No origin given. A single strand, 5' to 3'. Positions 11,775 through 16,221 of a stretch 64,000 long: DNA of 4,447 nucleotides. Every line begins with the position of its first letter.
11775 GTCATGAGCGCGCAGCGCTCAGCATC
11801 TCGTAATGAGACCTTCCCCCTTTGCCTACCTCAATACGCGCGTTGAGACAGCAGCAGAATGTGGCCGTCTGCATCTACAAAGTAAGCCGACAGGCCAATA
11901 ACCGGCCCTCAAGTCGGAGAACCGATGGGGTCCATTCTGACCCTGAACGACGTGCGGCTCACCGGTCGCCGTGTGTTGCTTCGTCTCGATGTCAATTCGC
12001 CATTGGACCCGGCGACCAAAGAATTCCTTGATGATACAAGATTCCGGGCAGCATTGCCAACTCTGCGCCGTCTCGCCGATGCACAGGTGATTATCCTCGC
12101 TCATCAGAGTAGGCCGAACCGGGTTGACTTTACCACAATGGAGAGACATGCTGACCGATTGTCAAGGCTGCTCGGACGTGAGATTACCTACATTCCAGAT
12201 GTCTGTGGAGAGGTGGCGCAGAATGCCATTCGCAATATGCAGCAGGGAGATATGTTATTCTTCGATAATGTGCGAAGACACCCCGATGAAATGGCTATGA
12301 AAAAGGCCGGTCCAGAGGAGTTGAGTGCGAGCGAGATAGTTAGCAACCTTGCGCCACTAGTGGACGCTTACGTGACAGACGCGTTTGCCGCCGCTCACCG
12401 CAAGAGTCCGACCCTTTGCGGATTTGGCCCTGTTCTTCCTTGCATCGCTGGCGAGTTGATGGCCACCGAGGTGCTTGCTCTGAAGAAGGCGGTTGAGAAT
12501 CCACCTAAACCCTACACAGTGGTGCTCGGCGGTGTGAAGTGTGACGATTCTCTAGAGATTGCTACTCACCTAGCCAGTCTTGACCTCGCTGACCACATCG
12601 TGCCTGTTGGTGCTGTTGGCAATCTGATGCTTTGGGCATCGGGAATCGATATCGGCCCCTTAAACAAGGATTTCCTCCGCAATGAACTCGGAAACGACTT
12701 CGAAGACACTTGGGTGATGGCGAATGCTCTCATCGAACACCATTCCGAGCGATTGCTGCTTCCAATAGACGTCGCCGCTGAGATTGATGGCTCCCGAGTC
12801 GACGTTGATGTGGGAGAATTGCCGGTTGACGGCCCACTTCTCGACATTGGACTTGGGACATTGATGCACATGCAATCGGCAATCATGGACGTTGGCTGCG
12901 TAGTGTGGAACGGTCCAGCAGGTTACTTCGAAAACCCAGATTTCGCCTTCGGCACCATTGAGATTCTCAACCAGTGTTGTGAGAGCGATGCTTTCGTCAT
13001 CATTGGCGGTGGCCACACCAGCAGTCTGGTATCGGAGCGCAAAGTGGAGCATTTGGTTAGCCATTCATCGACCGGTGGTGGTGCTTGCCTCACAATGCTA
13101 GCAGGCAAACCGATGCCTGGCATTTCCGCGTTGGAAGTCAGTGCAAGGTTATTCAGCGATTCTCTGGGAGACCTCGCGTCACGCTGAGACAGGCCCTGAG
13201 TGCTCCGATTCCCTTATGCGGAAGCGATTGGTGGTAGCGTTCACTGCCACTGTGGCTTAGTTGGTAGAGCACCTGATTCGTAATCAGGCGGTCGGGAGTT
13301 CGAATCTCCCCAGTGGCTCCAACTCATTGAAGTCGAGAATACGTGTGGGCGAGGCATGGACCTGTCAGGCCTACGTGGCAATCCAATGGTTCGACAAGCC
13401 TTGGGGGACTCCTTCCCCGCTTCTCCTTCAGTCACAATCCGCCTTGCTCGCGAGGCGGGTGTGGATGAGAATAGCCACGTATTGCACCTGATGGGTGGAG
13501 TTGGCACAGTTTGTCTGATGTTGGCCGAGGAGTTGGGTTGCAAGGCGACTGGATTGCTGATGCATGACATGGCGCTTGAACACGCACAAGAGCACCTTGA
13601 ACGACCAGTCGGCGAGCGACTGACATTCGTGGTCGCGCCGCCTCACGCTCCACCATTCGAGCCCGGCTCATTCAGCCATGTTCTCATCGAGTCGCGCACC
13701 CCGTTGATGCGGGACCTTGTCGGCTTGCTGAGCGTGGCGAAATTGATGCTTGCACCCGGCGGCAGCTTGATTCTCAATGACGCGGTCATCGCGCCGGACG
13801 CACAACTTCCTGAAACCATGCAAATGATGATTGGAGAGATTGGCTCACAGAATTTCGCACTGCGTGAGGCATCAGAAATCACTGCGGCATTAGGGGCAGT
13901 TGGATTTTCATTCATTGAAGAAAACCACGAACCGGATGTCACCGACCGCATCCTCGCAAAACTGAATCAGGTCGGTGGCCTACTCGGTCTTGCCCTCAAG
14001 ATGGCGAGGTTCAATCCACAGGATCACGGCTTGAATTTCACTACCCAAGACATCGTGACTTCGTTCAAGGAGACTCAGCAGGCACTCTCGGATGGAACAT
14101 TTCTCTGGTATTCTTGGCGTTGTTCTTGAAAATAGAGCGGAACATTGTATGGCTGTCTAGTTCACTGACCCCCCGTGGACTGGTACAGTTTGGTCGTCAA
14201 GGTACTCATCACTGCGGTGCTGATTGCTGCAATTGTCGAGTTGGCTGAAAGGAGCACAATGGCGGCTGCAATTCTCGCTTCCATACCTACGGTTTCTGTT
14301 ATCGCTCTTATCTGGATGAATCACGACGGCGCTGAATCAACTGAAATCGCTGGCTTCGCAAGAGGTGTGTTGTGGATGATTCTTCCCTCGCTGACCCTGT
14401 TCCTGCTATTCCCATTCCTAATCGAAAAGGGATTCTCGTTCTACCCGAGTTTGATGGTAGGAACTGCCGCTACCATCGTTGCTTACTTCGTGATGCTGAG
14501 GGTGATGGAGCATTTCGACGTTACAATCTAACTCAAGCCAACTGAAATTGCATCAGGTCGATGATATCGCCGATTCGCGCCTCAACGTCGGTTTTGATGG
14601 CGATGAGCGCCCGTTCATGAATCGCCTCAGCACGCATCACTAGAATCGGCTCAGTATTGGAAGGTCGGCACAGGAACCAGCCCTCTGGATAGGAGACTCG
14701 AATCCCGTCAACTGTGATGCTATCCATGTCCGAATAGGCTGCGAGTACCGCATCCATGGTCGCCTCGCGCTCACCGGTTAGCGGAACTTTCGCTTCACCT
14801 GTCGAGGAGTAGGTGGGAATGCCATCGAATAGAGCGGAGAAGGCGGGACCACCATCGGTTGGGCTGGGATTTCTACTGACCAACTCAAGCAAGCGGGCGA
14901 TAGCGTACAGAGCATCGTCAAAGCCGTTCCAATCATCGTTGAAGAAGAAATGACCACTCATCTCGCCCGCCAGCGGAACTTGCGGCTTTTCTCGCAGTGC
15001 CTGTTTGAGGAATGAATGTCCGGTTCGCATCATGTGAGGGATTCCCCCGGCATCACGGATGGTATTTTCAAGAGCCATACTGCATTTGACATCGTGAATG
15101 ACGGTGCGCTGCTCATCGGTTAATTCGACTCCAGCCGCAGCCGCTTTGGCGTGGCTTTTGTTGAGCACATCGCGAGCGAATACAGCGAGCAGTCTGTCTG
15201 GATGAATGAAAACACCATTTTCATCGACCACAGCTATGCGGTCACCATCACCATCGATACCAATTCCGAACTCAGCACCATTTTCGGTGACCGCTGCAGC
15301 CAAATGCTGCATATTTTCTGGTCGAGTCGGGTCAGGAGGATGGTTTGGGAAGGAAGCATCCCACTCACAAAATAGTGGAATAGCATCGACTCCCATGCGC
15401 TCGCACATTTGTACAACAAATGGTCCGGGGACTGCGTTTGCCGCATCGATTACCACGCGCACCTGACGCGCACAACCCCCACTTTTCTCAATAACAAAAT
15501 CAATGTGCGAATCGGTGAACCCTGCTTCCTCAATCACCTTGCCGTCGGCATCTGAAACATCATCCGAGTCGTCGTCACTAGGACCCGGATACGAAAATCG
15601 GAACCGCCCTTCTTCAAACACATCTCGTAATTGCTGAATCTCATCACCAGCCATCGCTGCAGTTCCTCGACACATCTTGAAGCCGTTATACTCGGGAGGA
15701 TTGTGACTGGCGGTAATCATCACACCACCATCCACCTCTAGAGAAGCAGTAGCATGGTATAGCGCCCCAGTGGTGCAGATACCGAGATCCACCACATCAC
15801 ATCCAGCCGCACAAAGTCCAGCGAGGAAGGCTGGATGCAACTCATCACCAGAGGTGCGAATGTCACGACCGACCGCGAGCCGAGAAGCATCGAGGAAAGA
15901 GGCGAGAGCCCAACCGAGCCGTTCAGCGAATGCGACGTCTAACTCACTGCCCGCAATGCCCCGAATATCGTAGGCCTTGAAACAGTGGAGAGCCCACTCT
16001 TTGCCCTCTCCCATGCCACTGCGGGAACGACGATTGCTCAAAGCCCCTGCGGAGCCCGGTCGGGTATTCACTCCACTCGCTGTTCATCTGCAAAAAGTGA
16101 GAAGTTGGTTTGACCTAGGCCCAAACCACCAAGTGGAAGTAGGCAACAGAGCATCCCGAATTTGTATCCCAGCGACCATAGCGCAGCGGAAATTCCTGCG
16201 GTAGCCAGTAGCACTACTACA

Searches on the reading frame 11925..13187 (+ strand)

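Call 57: search_protein_families(library=pfam, proteins=[window:11925-13187:+], max_evalue=0.001)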
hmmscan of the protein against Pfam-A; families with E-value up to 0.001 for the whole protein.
window:11925-13187:+ (420 aa): 1 family
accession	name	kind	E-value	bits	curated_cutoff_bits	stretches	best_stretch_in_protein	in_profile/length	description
PF00162.24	PGK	-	1.1e-98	331.2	27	1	7-395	1-379/379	Phosphoglycerate kinase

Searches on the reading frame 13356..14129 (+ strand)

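Call 57: search_protein_families(library=pfam, proteins=[window:13356-14129:+], max_evalue=0.001)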
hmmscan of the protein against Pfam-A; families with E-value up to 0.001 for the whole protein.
window:13356-14129:+ (257 aa): 3 families
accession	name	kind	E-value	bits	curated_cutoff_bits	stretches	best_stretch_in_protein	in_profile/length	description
PF13649.12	Methyltransf_25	-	5.8e-07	30.6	27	1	42-136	1-97/97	Methyltransferase domain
PF08241.18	Methyltransf_11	-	1.4e-05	26.1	21.2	1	48-140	6-95/95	Methyltransferase domain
PF13847.12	Methyltransf_31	-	2.2e-05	24.6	27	1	38-154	3-121/145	Methyltransferase domain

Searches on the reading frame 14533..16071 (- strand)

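Call 57: search_protein_families(library=pfam, proteins=[window:14533-16071:-], max_evalue=0.001)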
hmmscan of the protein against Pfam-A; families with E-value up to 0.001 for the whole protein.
window:14533-16071:- (512 aa): 4 families
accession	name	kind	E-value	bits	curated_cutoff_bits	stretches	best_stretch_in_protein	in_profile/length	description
PF02878.22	PGM_PMM_I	-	3.9e-37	127.4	22.5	1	31-156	4-135/138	Phosphoglucomutase/phosphomannomutase, alpha/beta/alpha domain I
PF02879.22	PGM_PMM_II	-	2.9e-24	86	29.3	1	201-286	18-103/103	Phosphoglucomutase/phosphomannomutase, alpha/beta/alpha domain II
PF02880.22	PGM_PMM_III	-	3.2e-18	66.4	20.7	1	291-401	2-100/115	Phosphoglucomutase/phosphomannomutase, alpha/beta/alpha domain III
PF00408.26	PGM_PMM_IV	-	4.2e-08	33.6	23.1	1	428-494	3-63/68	Phosphoglucomutase/phosphomannomutase, C-terminal domain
